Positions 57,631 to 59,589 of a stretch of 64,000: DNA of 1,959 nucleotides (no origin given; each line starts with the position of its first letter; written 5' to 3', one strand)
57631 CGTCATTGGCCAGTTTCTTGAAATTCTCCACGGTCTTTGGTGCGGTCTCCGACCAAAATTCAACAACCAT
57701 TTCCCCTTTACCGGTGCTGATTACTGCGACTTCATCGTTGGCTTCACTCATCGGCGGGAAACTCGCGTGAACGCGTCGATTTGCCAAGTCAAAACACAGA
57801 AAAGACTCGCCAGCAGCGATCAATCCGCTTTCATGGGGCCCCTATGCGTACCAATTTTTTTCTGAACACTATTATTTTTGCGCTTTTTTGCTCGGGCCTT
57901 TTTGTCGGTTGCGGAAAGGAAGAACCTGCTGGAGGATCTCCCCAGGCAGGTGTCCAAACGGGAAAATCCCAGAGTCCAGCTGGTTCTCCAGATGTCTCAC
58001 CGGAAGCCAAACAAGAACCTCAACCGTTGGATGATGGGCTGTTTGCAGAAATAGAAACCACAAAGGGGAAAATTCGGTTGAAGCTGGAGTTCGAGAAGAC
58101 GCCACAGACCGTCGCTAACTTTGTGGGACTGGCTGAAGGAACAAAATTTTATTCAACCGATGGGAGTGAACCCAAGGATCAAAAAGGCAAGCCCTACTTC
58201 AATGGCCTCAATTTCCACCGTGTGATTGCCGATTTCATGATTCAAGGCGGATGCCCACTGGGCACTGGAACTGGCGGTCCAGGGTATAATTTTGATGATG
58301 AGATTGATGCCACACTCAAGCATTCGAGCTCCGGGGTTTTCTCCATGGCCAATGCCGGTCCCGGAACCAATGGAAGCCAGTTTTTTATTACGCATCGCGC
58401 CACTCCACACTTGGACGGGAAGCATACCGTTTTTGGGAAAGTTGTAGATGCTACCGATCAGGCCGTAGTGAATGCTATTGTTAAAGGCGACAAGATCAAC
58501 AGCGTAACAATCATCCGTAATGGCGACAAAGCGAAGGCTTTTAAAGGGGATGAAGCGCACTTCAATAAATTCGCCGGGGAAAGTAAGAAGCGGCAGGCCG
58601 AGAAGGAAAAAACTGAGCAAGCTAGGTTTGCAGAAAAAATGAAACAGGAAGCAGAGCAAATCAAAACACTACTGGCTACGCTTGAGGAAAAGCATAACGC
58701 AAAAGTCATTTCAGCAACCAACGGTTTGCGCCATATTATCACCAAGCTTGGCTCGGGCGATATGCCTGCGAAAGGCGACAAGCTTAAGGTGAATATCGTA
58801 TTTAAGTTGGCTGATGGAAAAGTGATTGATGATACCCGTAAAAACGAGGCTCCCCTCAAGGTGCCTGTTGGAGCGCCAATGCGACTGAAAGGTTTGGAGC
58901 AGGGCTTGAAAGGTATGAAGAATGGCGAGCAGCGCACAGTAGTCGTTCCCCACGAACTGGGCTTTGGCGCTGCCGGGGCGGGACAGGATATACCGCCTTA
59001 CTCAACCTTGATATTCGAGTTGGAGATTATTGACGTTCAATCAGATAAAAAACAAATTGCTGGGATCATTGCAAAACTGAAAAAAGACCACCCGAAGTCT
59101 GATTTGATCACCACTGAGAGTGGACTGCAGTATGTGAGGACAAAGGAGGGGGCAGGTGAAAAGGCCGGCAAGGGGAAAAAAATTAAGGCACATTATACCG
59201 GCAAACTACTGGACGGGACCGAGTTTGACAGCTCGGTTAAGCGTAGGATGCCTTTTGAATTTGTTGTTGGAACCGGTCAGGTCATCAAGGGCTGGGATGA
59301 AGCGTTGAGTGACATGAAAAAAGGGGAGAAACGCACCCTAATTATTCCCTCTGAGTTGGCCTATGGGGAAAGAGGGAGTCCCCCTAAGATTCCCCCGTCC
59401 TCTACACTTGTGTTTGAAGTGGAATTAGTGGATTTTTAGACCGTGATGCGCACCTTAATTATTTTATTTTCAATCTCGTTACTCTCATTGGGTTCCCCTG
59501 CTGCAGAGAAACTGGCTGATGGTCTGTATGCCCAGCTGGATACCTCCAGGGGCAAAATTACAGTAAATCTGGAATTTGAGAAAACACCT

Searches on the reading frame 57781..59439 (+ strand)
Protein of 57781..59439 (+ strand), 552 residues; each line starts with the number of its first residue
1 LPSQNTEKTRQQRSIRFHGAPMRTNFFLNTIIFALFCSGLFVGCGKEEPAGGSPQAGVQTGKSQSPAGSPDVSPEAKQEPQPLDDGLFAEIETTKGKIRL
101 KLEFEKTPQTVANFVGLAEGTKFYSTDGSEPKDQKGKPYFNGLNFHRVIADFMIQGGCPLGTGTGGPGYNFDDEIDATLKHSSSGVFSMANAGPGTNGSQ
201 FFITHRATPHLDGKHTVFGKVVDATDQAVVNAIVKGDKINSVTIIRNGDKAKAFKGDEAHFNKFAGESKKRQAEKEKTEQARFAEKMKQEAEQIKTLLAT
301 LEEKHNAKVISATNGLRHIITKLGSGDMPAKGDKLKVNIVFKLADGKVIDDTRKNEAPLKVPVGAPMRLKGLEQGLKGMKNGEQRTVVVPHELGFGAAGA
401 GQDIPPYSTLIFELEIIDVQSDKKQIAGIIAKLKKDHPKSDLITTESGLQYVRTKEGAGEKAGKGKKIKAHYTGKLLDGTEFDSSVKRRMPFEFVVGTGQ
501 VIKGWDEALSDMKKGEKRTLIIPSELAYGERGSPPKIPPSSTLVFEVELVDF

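Call 66: search_protein_families(library=pfam, proteins=[window:57781-59439:+], max_evalue=0.00001)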
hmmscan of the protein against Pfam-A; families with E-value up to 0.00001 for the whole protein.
window:57781-59439:+ (552 aa): 2 families
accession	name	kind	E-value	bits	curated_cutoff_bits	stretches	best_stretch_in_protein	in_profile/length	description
PF00254.34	FKBP_C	-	7.8e-62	206.1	21.1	2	460-550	3-94/94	FKBP-type peptidyl-prolyl cis-trans isomerase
PF00160.26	Pro_isomerase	-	6.6e-38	130.9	21.7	1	89-238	2-142/159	Cyclophilin type peptidyl-prolyl cis-trans isomerase/CLD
